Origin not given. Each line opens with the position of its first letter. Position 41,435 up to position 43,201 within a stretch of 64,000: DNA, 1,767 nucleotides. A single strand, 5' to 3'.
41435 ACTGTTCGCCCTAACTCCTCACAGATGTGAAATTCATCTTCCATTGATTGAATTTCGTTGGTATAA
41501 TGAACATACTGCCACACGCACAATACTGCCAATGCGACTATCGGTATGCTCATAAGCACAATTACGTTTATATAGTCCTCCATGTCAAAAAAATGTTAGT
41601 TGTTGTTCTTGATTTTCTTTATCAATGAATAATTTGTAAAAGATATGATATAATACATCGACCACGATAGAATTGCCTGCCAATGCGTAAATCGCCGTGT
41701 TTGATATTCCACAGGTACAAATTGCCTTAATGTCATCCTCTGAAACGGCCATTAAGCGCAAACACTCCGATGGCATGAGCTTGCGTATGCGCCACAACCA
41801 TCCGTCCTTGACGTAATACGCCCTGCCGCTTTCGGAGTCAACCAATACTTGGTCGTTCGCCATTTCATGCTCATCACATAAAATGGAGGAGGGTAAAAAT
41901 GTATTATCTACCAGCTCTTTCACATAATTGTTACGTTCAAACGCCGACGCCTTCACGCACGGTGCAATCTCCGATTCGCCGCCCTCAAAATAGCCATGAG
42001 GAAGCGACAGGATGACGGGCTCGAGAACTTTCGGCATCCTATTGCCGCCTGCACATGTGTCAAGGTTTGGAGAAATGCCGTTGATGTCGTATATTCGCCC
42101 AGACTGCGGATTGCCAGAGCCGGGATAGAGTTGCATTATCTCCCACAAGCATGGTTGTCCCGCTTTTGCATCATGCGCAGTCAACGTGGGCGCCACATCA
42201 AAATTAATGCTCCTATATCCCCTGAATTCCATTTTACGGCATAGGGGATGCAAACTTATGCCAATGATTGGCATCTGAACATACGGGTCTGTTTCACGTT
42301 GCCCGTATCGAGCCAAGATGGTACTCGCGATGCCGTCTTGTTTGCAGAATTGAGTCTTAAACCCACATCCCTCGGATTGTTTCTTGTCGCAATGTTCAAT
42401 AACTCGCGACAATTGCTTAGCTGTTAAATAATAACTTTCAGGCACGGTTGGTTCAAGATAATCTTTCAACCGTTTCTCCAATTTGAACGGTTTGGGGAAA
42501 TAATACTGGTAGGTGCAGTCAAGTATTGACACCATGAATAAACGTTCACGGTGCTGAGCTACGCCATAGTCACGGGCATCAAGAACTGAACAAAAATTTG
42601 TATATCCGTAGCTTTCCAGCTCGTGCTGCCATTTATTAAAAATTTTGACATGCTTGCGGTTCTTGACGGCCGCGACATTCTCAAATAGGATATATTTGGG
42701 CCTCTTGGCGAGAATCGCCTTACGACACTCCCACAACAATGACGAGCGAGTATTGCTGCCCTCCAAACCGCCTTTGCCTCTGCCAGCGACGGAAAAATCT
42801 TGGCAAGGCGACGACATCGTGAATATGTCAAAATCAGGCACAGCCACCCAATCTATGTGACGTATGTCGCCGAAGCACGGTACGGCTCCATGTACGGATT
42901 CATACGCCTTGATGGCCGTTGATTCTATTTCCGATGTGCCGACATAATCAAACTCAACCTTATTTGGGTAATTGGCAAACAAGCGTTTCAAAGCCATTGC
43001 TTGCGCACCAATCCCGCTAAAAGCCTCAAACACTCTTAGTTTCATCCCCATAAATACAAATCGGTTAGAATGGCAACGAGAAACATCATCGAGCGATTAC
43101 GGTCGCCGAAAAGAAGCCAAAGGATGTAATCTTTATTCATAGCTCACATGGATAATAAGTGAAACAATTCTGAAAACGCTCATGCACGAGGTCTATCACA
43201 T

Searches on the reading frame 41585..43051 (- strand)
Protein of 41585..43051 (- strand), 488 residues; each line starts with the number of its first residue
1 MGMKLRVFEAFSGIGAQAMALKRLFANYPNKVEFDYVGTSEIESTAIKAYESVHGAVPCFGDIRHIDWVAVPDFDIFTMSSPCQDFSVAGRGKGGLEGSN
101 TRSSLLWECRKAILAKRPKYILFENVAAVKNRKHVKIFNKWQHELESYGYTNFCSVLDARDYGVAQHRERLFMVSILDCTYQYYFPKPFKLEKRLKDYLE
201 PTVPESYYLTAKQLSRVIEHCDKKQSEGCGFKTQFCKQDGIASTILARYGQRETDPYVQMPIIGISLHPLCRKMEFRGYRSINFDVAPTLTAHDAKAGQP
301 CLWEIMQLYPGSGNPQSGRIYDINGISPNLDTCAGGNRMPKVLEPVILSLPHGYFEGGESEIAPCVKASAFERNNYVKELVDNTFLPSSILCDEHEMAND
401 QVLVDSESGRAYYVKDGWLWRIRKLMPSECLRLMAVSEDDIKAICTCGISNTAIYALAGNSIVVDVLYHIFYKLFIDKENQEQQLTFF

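Call 7: search_protein_families(library=phrogs, proteins=[window:41585-43051:-])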
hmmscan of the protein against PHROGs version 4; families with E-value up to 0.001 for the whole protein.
window:41585-43051:- (488 aa): 6 families
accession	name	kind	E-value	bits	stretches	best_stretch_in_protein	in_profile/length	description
phrog_116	-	other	7.6e-69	233.8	1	3-482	206-497/779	DNA methyltransferase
phrog_363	-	other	4.1e-41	142.2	1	3-181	52-219/327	DNA methyltransferase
phrog_17284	-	unknown function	7.9e-10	39.4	1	391-482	139-218/245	-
phrog_16427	-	other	5.3e-06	27.3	1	419-478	114-172/235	DNA methyltransferase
phrog_26324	-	other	2.3e-05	25.5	1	316-474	64-203/210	DNA methyltransferase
phrog_5999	-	other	3.3e-05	24.9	1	46-109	36-103/109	DNA methyltransferase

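Call 8: search_protein_families(library=pfam, proteins=[window:41585-43051:-], max_evalue=0.01)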
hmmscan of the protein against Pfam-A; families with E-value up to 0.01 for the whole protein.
window:41585-43051:- (488 aa): 1 family
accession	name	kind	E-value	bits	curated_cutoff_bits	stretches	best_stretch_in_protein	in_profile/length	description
PF00145.23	DNA_methylase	-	1.4e-51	176.3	22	2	6-235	2-228/324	C-5 cytosine-specific DNA methylase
